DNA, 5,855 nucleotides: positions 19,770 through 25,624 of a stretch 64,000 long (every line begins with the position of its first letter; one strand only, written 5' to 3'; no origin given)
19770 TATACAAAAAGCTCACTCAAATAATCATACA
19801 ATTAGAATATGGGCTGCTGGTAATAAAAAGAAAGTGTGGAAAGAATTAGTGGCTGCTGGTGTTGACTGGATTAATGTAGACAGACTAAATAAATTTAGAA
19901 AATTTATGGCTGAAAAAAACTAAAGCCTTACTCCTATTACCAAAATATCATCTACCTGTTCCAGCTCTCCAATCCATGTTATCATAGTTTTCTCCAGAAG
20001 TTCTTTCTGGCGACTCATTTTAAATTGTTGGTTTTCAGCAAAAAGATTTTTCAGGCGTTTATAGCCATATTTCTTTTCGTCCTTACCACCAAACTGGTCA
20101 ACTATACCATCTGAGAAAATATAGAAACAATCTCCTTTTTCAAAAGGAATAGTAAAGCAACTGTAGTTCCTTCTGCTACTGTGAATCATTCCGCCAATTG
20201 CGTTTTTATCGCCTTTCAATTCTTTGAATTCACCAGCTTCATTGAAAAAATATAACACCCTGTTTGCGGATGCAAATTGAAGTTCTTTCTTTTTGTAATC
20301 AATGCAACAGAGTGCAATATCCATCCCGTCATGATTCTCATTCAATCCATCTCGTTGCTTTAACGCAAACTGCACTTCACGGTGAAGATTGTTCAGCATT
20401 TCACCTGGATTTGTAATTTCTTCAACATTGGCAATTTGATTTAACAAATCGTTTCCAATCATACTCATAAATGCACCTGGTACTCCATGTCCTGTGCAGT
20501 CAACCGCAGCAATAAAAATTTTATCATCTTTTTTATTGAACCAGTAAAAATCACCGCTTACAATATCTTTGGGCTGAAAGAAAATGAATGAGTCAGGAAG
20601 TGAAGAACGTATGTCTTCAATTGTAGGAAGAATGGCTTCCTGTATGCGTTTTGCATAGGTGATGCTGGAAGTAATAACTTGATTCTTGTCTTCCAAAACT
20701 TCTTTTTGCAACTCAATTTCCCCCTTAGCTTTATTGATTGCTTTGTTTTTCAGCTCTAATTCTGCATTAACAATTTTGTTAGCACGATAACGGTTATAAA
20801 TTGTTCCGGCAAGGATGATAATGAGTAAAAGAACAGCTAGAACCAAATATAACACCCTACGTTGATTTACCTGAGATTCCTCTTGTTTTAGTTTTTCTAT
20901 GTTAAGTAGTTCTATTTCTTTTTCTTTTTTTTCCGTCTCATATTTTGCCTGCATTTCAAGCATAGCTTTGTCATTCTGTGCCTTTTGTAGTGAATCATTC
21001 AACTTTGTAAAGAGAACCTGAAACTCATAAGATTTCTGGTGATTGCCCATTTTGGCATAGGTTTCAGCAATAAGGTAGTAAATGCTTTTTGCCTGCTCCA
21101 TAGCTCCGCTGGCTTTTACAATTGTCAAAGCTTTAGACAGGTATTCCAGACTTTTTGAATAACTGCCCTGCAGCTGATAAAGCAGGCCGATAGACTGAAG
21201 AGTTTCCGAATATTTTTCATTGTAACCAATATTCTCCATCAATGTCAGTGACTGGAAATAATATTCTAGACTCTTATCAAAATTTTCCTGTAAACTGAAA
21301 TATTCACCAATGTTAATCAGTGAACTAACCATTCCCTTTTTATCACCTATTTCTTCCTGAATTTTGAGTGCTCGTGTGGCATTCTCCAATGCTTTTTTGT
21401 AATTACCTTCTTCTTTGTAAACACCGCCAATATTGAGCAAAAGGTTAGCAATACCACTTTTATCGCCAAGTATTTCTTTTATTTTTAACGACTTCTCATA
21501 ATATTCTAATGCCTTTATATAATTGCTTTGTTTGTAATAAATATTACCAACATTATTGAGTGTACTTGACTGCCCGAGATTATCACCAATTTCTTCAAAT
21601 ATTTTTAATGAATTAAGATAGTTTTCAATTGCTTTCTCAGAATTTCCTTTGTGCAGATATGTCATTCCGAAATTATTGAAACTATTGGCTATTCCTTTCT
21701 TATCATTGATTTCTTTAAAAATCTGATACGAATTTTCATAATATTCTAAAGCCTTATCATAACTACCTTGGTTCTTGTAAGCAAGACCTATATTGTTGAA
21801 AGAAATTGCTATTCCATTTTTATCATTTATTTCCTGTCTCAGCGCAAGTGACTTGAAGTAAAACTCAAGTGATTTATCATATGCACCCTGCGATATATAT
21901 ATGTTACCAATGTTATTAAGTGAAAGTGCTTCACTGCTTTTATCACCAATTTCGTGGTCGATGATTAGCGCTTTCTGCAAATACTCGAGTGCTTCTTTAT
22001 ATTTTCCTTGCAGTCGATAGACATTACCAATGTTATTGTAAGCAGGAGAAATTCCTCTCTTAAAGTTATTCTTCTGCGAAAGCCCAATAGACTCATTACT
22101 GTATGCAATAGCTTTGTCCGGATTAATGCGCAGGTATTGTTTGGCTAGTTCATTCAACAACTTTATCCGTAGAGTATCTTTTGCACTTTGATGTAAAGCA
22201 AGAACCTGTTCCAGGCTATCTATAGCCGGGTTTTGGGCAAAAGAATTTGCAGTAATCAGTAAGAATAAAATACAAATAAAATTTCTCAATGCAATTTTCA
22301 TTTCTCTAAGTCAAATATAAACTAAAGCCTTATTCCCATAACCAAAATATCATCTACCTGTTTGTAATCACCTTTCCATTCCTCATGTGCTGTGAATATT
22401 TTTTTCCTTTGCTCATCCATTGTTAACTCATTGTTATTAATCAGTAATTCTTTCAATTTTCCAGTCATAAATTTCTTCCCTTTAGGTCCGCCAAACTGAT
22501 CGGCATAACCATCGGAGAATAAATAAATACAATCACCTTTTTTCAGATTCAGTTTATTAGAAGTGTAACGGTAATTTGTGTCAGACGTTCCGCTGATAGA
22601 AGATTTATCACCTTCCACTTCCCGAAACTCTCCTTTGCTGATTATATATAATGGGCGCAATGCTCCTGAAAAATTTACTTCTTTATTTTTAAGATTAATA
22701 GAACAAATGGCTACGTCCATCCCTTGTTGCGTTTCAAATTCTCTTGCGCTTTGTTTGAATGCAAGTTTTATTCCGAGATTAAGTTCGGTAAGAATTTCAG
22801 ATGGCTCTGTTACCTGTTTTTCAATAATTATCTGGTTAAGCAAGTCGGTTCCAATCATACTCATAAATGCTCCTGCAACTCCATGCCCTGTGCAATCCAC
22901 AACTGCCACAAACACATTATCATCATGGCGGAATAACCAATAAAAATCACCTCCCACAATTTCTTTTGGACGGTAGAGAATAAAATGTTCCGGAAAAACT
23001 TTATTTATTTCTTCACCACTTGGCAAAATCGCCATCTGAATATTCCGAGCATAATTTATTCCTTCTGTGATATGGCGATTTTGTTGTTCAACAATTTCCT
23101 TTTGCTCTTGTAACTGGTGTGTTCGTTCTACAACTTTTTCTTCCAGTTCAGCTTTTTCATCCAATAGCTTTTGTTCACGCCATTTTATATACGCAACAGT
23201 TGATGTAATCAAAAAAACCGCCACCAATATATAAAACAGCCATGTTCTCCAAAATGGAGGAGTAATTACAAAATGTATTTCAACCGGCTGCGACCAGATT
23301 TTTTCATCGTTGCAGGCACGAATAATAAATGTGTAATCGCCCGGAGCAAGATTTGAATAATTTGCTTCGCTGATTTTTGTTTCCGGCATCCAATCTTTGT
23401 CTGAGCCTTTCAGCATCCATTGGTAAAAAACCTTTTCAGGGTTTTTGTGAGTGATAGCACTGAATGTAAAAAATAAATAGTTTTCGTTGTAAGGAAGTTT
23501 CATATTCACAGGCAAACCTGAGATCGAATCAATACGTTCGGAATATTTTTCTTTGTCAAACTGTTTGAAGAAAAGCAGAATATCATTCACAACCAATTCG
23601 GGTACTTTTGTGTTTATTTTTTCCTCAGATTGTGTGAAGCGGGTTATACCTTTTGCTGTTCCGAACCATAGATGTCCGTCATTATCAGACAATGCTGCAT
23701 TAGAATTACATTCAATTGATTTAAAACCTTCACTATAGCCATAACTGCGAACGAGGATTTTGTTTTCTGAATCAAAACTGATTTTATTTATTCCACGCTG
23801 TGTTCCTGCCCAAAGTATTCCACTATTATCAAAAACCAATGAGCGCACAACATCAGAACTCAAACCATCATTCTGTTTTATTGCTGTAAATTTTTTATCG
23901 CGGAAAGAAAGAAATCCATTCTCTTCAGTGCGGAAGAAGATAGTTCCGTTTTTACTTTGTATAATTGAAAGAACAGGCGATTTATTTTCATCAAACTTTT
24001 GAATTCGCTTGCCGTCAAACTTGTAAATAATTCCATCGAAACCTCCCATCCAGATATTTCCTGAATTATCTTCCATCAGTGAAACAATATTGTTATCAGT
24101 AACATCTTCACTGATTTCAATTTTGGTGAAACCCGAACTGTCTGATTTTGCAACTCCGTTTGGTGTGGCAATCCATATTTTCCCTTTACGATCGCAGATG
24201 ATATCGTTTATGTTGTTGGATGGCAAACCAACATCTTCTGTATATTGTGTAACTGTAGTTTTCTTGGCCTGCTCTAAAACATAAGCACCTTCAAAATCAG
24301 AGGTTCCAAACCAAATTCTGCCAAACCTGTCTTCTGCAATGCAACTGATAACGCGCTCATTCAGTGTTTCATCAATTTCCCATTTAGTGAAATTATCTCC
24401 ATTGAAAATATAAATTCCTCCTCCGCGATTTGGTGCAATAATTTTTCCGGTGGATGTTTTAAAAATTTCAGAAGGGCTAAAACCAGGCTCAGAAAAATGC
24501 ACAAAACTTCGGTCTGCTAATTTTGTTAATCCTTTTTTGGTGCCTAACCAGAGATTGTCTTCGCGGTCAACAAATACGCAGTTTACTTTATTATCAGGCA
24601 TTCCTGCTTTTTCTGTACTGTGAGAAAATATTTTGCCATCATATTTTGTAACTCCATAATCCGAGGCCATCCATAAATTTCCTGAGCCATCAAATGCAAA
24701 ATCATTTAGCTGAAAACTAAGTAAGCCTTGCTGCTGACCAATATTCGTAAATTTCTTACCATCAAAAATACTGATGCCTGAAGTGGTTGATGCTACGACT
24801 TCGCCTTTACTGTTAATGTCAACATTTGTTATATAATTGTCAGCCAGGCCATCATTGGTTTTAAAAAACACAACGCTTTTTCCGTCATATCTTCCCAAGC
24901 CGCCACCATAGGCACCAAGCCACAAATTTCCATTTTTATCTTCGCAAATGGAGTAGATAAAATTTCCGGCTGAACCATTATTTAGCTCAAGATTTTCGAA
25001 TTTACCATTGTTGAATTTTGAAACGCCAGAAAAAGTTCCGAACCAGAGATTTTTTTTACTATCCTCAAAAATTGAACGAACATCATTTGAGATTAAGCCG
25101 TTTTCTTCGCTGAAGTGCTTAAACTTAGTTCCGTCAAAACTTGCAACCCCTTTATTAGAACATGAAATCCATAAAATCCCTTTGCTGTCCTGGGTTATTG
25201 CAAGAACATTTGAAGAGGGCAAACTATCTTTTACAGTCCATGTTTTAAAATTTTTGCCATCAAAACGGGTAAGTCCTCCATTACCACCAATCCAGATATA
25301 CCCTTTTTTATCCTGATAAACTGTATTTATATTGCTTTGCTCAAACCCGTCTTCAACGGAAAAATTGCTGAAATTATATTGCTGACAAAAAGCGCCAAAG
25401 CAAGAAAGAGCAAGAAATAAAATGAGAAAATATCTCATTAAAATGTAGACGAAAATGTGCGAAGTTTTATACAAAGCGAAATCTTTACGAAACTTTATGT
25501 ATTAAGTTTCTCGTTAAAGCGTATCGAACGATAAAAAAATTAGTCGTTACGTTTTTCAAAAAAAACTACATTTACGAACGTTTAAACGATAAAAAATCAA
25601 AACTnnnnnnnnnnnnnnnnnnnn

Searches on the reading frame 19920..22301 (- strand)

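Call 101: search_protein_families(library=pfam, proteins=[window:19920-22301:-], max_evalue=0.00001)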
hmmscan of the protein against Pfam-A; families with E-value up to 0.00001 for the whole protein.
window:19920-22301:- (793 aa): 17 families
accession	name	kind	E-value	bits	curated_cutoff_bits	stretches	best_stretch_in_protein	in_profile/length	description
PF13424.12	TPR_12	-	2.9e-79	261.7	30.1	6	204-276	2-76/77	Tetratricopeptide repeat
PF00515.34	TPR_1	-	5.1e-53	175.3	27.8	4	87-116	3-32/34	Tetratricopeptide repeat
PF07719.23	TPR_2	-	3.1e-40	133.4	27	1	87-115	3-31/34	Tetratricopeptide repeat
PF13374.12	TPR_10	-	7.3e-39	131.1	27.5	2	87-114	4-31/42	Tetratricopeptide repeat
PF13181.12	TPR_8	-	2.4e-33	111.8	25.7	0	86-112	2-28/34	Tetratricopeptide repeat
PF13176.12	TPR_7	-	3.2e-30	102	27.9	0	87-121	1-35/36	Tetratricopeptide repeat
PF07228.17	SpoIIE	-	3.7e-19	69.9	25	1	592-792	2-190/192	Stage II sporulation protein E (SpoIIE)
PF14938.12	SNAP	-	2e-13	50.9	25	1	132-270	42-180/282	Soluble NSF attachment protein, SNAP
PF24885.1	TPR_NPHP3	-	7.8e-13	48.8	100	1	220-399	33-217/239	Nephrocystin-3 TPR domain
PF13414.12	TPR_11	-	8.3e-11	41.8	26.8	0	92-116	1-25/42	TPR repeat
PF13431.12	TPR_17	-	1.2e-10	41.2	24.4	0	205-226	13-34/34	Tetratricopeptide repeat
PF17874.7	TPR_MalT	-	9e-10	38.8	45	0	210-450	45-282/336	MalT-like TPR region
PF13428.12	TPR_14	-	9e-10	38.7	23.5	0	91-112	7-28/44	Tetratricopeptide repeat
PF13432.12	TPR_16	-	1.2e-08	35.6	32.7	0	91-148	3-54/65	Tetratricopeptide repeat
PF10516.15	SHNi-TPR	-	1.4e-07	31.3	21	0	297-318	13-34/38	SHNi-TPR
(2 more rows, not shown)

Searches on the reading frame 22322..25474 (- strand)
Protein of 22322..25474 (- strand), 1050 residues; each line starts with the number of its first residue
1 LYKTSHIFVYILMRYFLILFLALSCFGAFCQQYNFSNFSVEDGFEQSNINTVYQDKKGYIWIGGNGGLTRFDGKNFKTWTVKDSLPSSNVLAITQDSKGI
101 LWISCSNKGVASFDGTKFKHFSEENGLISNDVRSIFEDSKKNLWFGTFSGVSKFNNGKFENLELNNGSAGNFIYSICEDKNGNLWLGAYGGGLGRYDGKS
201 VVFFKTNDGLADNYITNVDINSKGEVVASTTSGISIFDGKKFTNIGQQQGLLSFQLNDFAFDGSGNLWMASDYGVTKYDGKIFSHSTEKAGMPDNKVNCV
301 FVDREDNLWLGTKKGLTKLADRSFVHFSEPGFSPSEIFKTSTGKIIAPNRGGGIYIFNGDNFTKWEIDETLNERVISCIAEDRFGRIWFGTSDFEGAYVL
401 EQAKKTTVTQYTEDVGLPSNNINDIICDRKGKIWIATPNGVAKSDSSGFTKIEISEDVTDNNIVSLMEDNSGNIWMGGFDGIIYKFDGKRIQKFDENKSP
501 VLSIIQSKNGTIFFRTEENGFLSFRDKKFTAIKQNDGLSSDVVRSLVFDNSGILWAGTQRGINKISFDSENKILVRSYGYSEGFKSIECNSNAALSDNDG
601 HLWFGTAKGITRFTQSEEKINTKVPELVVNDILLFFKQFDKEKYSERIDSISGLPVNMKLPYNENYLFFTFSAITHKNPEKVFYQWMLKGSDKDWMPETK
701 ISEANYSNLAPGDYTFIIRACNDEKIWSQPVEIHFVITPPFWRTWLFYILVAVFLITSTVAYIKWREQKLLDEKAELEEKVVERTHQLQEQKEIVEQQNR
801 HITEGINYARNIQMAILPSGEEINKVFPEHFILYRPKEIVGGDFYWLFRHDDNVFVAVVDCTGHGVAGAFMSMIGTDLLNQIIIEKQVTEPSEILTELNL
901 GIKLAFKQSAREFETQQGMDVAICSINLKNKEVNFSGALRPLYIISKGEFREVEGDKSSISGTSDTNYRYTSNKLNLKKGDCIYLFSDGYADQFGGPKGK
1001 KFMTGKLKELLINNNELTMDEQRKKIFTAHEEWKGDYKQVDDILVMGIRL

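Call 101: search_protein_families(library=pfam, proteins=[window:22322-25474:-], max_evalue=0.00001)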
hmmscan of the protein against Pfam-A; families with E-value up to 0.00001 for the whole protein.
window:22322-25474:- (1050 aa): 4 families
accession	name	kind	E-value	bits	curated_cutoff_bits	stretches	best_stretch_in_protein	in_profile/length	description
PF07494.17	Reg_prop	-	2.8e-58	186.8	20.4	0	169-189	3-23/24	Two component regulator propeller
PF07228.17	SpoIIE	-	1.2e-18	68.2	25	1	851-1049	2-190/192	Stage II sporulation protein E (SpoIIE)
PF07495.19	Y_Y_Y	-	9.4e-14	51.5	26.6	1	677-737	3-64/65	Y_Y_Y domain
PF08450.18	SGL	-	7.5e-09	36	26.3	0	369-448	41-116/246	SMP-30/Gluconolactonase/LRE-like region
